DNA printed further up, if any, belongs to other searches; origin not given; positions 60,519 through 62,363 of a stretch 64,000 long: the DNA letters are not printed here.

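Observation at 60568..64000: Paralogous pair of secreted hexaheme c-type cytochromes with a 222-bp identical 5' segment, flanked by a decayed NHL beta-propeller gene and a PDPTPA-repeat secreted protein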

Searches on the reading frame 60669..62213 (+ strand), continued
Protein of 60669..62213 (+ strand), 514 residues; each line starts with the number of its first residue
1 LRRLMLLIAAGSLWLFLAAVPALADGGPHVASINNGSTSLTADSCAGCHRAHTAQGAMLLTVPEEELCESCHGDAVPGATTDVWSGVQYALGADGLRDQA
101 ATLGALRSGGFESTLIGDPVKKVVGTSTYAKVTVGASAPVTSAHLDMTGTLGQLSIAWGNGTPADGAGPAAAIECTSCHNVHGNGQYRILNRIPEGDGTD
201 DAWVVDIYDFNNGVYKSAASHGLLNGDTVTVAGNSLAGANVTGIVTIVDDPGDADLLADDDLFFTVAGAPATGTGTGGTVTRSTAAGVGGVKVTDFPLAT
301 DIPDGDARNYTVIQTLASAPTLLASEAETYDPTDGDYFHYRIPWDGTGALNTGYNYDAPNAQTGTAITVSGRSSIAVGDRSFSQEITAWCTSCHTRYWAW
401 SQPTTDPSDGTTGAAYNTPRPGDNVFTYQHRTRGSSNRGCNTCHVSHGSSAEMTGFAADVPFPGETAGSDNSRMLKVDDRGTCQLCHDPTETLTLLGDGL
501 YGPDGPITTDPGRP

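Call 15: search_solved_structures(query=window:60669-62213:+, max_evalue=1, show_alignments=2)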
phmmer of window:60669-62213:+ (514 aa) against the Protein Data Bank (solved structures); distinct sequences matched with E-value up to 1: 2.
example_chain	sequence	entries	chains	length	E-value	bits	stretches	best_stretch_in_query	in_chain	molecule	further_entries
5i3s_A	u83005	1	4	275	0.3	13.3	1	342-387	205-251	Inositol monophosphatase family protein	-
3t0j_A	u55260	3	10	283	0.32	13.2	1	342-387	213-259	Inositol monophosphatase family protein | Inositol monophosphatase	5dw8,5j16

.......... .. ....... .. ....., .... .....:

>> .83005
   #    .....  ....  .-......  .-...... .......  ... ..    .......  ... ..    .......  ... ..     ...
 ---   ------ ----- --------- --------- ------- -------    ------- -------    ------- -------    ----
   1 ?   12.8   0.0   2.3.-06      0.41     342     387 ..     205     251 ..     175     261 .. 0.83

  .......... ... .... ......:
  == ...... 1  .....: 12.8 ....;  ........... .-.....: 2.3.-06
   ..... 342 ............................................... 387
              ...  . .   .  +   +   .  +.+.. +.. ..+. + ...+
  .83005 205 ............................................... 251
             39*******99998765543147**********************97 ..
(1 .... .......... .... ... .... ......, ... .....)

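Call 19: search_solved_structures(query=A1, max_evalue=1, show_alignments=3)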
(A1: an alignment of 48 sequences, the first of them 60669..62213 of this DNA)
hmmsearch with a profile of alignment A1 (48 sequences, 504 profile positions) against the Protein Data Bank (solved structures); distinct sequences matched with E-value up to 1: 7.
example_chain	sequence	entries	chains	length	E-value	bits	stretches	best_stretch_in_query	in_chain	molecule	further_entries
6r2q_A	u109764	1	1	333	0.0018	20.5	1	35-76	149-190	Cystathionine beta-synthase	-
6ef8_A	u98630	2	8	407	0.0059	18.8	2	367-414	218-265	C-type cytochrome OmcS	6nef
8q1w_A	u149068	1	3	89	0.056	15.6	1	167-212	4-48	Putative lipoprotein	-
28pb_A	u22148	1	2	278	0.096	14.8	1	37-76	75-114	Cytochrome c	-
9l0f_G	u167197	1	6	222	0.26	13.4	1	212-281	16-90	Putative major tail protein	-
9jlf_E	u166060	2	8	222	0.39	12.8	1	217-281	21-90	Tail tube protein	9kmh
9wcx_U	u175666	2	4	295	0.88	11.7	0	169-193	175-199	Cytochrome bc1 complex cytochrome c subunit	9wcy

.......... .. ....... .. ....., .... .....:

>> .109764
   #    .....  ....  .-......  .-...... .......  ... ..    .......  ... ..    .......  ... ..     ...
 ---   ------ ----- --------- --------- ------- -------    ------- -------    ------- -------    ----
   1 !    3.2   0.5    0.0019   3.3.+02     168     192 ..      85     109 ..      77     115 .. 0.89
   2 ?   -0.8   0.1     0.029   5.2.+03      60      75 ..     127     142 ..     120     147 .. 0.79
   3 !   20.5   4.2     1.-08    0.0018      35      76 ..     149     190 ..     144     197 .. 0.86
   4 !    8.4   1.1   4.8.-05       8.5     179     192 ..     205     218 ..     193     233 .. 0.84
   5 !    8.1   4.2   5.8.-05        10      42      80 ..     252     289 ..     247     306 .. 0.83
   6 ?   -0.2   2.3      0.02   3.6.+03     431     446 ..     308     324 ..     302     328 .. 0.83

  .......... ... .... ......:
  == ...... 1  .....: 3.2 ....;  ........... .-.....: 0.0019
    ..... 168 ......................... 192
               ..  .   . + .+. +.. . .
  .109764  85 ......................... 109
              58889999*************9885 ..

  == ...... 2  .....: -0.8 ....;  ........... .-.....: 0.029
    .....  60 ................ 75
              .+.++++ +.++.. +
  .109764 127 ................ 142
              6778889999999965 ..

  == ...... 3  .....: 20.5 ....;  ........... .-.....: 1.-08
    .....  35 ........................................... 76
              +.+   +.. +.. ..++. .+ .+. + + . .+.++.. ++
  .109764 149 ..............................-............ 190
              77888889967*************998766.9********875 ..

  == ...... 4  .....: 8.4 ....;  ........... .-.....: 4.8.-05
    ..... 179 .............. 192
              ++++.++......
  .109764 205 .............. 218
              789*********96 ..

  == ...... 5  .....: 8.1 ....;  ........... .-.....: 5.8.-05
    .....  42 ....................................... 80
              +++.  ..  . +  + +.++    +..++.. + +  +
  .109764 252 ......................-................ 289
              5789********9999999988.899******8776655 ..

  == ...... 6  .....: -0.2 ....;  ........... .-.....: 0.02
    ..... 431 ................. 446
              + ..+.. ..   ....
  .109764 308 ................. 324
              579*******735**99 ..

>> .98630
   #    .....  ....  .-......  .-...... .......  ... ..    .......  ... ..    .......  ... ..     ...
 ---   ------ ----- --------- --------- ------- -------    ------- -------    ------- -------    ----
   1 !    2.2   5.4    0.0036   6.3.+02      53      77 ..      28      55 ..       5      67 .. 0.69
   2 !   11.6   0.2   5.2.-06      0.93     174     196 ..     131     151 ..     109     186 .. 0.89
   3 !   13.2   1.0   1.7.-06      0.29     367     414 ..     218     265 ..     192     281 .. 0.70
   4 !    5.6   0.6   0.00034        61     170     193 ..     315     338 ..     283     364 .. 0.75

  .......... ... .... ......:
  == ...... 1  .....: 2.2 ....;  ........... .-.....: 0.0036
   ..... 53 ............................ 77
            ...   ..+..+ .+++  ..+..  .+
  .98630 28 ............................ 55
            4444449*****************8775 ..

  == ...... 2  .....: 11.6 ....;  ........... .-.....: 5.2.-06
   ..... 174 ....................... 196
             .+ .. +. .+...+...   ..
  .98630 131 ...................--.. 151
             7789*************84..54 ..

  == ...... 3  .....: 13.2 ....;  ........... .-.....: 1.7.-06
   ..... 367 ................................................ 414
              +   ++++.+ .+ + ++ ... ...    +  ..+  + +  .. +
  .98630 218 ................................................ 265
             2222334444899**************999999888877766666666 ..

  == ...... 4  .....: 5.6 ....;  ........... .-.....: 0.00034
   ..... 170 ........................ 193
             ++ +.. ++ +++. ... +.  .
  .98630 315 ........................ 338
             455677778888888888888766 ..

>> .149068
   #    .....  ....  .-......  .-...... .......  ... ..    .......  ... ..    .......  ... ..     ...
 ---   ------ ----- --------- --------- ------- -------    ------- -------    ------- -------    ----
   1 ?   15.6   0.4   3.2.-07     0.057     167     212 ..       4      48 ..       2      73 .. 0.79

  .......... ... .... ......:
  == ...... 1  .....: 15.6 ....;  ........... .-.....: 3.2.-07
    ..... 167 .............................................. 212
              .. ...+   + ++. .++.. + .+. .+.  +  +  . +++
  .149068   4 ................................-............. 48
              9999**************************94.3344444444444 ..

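Call 20: find_related_loci(query=A1, collection=genome_contigs, flank=10000)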
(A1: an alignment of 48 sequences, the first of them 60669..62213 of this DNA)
Query A1 (514 aa) in genome_contigs; peptide patterns used: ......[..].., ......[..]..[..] (x = any residue, [..] = any of these).
511 stretches matched a pattern; 442 encode a relative of the query (tblastn E <= 1e-3); the best 80 are kept; 77 distinct loci.
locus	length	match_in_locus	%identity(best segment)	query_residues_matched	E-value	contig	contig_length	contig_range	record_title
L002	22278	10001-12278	56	1-495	2e-147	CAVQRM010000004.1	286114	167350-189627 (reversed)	MAG: uncultured Chloroflexia bacterium isolate MFD09779.bin.2.225 genome assembly, contig: contig_31747, whole genome sh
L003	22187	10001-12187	53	12-512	3e-131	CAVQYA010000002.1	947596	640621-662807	MAG: uncultured Chloroflexia bacterium isolate MFD05942.bin.1.132 genome assembly, contig: contig_7778, whole genome sho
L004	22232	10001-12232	49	20-506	9e-127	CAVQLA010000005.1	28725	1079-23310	MAG: uncultured Chloroflexia bacterium isolate MFD00032.bin.1.157 genome assembly, contig: contig_136616, whole genome s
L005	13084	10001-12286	49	1-493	2e-122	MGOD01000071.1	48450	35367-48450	MAG: Chloroflexi bacterium RBG_16_70_13 RBG_16_scaffold_3539, whole genome shotgun sequence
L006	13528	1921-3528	46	1-506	3e-118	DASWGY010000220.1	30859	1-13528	MAG TPA_asm: Candidatus Limnocylindrales bacterium isolate SMAG_U2828 k141_2149130, whole genome shotgun sequence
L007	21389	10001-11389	49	25-495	1e-115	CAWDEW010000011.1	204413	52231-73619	MAG: uncultured Chloroflexia bacterium isolate MFD05942.bin.1.468 genome assembly, contig: contig_51974, whole genome sh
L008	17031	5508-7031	45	1-504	3e-111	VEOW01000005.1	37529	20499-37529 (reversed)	MAG: Chloroflexi bacterium isolate MnB_4 Mn-Chloroflexi-1_104095, whole genome shotgun sequence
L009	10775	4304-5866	45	1-510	5e-107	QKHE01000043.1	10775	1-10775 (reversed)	MAG: Chloroflexi bacterium isolate SZUA-546 scaffold_21609, whole genome shotgun sequence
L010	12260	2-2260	44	21-492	5e-106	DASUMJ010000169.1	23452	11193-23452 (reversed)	MAG TPA_asm: Candidatus Limnocylindrales bacterium isolate SMAG_U1568 k141_1092471, whole genome shotgun sequence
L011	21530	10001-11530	44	1-492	7e-105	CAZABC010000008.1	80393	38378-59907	MAG TPA_asm: uncultured Anaerolineaceae bacterium isolate binchicken_co107_255 genome assembly, contig: NODE_749_length_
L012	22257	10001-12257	58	6-511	2e-128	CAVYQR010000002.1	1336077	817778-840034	MAG: uncultured Chloroflexia bacterium isolate MFD04716.bin.1.406 genome assembly, contig: contig_16196, whole genome sh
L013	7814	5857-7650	45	1-492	6e-85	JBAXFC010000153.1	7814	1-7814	MAG: Chloroflexota bacterium isolate ELA261 MAG261_153, whole genome shotgun sequence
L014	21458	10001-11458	43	1-492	2e-83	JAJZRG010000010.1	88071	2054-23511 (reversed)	MAG: Chloroflexi bacterium isolate SKS1.bin7 NODE_387_length_88071_cov_5.672758, whole genome shotgun sequence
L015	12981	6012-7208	38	1-494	8e-83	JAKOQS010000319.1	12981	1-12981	MAG: Chloroflexota bacterium isolate all_maxbin.208 k201_1807938, whole genome shotgun sequence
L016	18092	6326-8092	44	1-492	5e-81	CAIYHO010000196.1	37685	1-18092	MAG: uncultured Chloroflexi bacterium isolate KTt_bin-0728 genome assembly, contig: bin-0728:196/308, whole genome shotg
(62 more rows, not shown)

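Call 32: predict_structure(alignment_id=A1)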
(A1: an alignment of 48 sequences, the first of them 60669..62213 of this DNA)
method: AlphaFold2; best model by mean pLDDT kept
length: 514 residues; sequences in the alignment: 48
mean_pLDDT: 62.9   pTM: 0.65
mean pLDDT of the five models: 62.9, 58.3, 58.2, 56.6, 54.1
residues with pLDDT >= 90: 47; 70-90: 131; 50-70: 194; < 50: 142
segments of 3 or more residues with pLDDT < 50: 21-80, 161-164, 181-188, 194-201, 250-259, 311-318, 350-353, 358-379, 472-475
pLDDT, mean of each block of 10 residues (from residue 1): 90 77 40 36 36 34 44 42 57 57 55 75 79 78 68 58 49 63 47 48 79 89 81 97 76 44 88 93 66 62 59 46 60 67 64 48 41 39 73 72 85 85 73 66 62 54 55 50 57 61 80 65
secondary structure, 60 per line:
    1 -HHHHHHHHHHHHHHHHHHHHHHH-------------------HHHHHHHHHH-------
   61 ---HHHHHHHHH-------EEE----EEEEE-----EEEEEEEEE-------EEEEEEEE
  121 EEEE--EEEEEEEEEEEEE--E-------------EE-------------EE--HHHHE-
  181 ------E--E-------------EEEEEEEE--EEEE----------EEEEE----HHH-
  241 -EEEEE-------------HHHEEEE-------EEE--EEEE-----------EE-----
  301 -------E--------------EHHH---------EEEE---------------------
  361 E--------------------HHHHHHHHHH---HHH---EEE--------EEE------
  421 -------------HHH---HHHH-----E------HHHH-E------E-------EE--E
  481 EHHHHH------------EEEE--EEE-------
elements in order: H2-24 H44-53 H64-72 E80-82 E87-91 E97-105 E113-124 E127-139 H175-178 E204-211 E214-217 E228-232 E242-246 E263-266 E274-276 E279-282 E336-339 H382-391 E401-403 E412-414 H440-443 H456-459 H482-486 E499-502 E505-507

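Call 35: fold_search(model_id=the predicted structure, library=pdb)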
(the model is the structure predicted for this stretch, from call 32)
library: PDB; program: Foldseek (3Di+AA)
matches with E <= 10: 642; with E <= 0.001: 3
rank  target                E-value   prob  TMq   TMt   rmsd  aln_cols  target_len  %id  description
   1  9b5c_A                3.4e-04  1.00  0.13  0.07   3.3        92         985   16  Ubiquitin E1-Ub-E2 tetrahedral transthiolation intermediate mimic (doubly Ub-loaded) - consensus map and model (released 2024-06-05)
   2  4ii3_A                4.8e-04  1.00  0.13  0.07   3.0        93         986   17  Crystal structure of S. pombe Ubiquitin activating enzyme 1 (Uba1) in complex with ubiquitin and ATP/Mg (released 2013-02-13)
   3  4ii3_C                6.4e-04  1.00  0.13  0.07   3.0        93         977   17  Crystal structure of S. pombe Ubiquitin activating enzyme 1 (Uba1) in complex with ubiquitin and ATP/Mg (released 2013-02-13)
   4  6o82_C                1.0e-03  1.00  0.13  0.07   3.0        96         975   17  S. pombe ubiquitin E1 complex with a ubiquitin-AMP mimic (released 2019-06-19)
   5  5um6                  3.1e-03  1.00  0.13  0.07   3.9       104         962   19  Crystal Structure of S. pombe Uba1 in a closed conformation (released 2017-06-14)
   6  7pvn_B                1.1e-02  1.00  0.13  0.07   3.3        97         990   11  Crystal Structure of Human UBA6 in Complex with ATP (released 2022-08-31)
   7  4hiz_C                1.3e-02  0.30  0.11  0.09  17.2       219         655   11  Phage phi92 endosialidase (released 2014-01-15)
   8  3gvj_A                2.8e-02  0.28  0.12  0.10  18.3       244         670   10  Crystal structure of an endo-neuraminidaseNF mutant (released 2010-03-02)
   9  9jlf_E                3.2e-02  0.97  0.12  0.26   3.3        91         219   19  Cryo-EM Structure of Bacteriophage FCWL1 head-to-tail interface (released 2025-01-22)
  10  3gvk_A                3.2e-02  0.91  0.12  0.10   5.0        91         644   13  Crystal structure of endo-neuraminidase NF mutant (released 2010-03-02)
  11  3gvk_B                3.2e-02  0.91  0.12  0.09   4.9        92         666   14  Crystal structure of endo-neuraminidase NF mutant (released 2010-03-02)
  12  1v0e_A                3.4e-02  0.91  0.12  0.09   5.0        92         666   14  Endosialidase of Bacteriophage K1F (released 2004-12-13)
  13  4hiz_A                3.8e-02  0.30  0.12  0.10  16.0       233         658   14  Phage phi92 endosialidase (released 2014-01-15)
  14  5cdf_A                4.0e-02  0.97  0.11  0.12   4.8        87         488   18  Structure at 2.3 A of the alpha/beta monomer of the F-ATPase from Paracoccus denitrificans (released 2015-10-07)
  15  4hiz_B                4.5e-02  0.20  0.11  0.09  16.0       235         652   13  Phage phi92 endosialidase (released 2014-01-15)
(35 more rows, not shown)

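Call 62: search_protein_families(library=pfam, proteins=[L001:6307-6723:+, L001:7042-7551:+, L001:7803-8786:+, L001:8786-9895:+, L001:12980-13561:+, L001:13534-14556:+, L001:14680-15900:+], max_evalue=0.01)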
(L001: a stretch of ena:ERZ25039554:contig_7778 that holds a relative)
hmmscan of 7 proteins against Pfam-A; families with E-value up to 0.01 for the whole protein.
L001:6307-6723:+ (138 aa): 0 families

L001:7042-7551:+ (169 aa): 1 family
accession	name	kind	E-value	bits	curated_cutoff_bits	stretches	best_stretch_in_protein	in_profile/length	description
PF00355.32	Rieske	-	1.4e-10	41.4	20.3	1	74-145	13-87/88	Rieske [2Fe-2S] domain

L001:7803-8786:+ (327 aa): 19 families
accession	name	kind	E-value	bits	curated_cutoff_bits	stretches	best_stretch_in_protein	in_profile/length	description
PF13181.12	TPR_8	-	1.6e-22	78.1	25.7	2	147-177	3-33/34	Tetratricopeptide repeat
PF00515.34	TPR_1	-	2.5e-21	75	27.8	3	105-132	4-31/34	Tetratricopeptide repeat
PF07719.23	TPR_2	-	3e-21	74.2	27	3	266-297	3-34/34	Tetratricopeptide repeat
PF14559.12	TPR_19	-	4.6e-20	72.2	25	3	155-206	1-52/68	Tetratricopeptide repeat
PF13432.12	TPR_16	-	4.8e-19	68.9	32.7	3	149-210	1-62/65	Tetratricopeptide repeat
PF13424.12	TPR_12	-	2.9e-17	63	30.1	3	147-207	5-73/77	Tetratricopeptide repeat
PF13176.12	TPR_7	-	3.9e-14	51.9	27.9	0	148-179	2-33/36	Tetratricopeptide repeat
PF13428.12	TPR_14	-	1.4e-13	50.5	23.5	1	265-305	2-42/44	Tetratricopeptide repeat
PF13414.12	TPR_11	-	2e-12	47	26.8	1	152-193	1-42/42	TPR repeat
PF13374.12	TPR_10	-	4.8e-09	36.4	27.5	0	109-133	9-33/42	Tetratricopeptide repeat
PF13431.12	TPR_17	-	1.2e-08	34.9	24.4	0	168-200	2-34/34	Tetratricopeptide repeat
PF14561.12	TPR_20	-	1.7e-06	28.7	25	1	53-101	7-55/90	Tetratricopeptide repeat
PF17874.7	TPR_MalT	-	4.6e-06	26.6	45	0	153-210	9-71/336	MalT-like TPR region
PF13174.12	TPR_6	-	9e-06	26.5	26.3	0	180-207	1-28/33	Tetratricopeptide repeat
PF24575.1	TPR_Slam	-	2.9e-05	24.9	35.2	0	269-305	52-88/104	Surface lipoprotein assembly modifier, N-terminal TPR repeats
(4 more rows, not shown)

L001:8786-9895:+ (369 aa): 15 families
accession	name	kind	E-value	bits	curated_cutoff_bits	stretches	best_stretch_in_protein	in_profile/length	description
PF01436.27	NHL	-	4.9e-32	108.8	20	3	241-268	1-28/28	NHL repeat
PF06739.17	SBBP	-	5e-17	62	20.5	1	235-258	6-29/38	Beta-propeller repeat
PF08450.18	SGL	-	7.4e-14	52.4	26.3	2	240-314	132-210/246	SMP-30/Gluconolactonase/LRE-like region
PF25021.1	TEN_NHL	-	5.9e-13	49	27.1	1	238-279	138-177/357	Teneurin NHL domain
PF01731.26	Arylesterase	-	6.6e-09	36.3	21.3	0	238-261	50-74/86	Arylesterase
PF20067.5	SSL_N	-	2.2e-07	31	18.9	0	241-265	20-43/46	Strictosidine synthase-like, N-terminal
PF17170.10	DUF5128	-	5.7e-07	29.5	22.9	0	252-296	53-98/321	6-bladed beta-propeller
PF02393.21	US22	-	3.8e-05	24.2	35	0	321-363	61-101/124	US22 like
PF03088.22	Str_synth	-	3.8e-05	24.2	25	0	204-256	21-71/89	Strictosidine synthase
PF24684.1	Vgb_lyase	-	0.00032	20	50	1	103-276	97-257/290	Virginiamycin B lyase family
PF06977.17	SdiA-regulated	-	0.001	18.7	21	0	174-213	195-239/249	SdiA-regulated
PF10282.15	Lactonase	-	0.0017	18.1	21.7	0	111-210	199-304/344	Lactonase, 7-bladed beta-propeller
PF13449.12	Phytase-like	-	0.002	18.5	27.6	0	246-278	72-104/284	Esterase-like activity of phytase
PF14433.11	SUKH-3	-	0.0066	17.1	23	0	293-311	113-131/146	SUKH-3 immunity protein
PF07494.17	Reg_prop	-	0.0098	16.4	20.4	0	245-260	8-23/24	Two component regulator propeller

L001:12980-13561:+ (193 aa): 1 family
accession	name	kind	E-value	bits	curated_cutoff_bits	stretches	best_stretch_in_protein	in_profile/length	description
PF19403.5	SpaA_2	-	1e-29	103.4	25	1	49-140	3-96/96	Prealbumin-like fold domain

L001:13534-14556:+ (340 aa): 0 families

L001:14680-15900:+ (407 aa): 4 families
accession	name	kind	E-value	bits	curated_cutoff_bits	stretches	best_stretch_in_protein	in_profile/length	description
PF09699.15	Paired_CXXCH_1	-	6.6e-15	55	20.6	1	18-51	7-38/41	Doubled CXXCH motif (Paired_CXXCH_1)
PF14522.11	Cytochrome_C7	-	6.6e-09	35.9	24.8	0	18-109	14-67/67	Cytochrome c7 and related cytochrome c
PF22113.1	Mtrc-MtrF_II-IV_dom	-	3.8e-07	30.2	30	1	239-367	29-143/176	Outer membrane cytochrome MtrC/MtrF-like, domains II/IV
PF14537.11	Cytochrom_c3_2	-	3e-06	28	25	0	19-115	8-71/79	Cytochrome c3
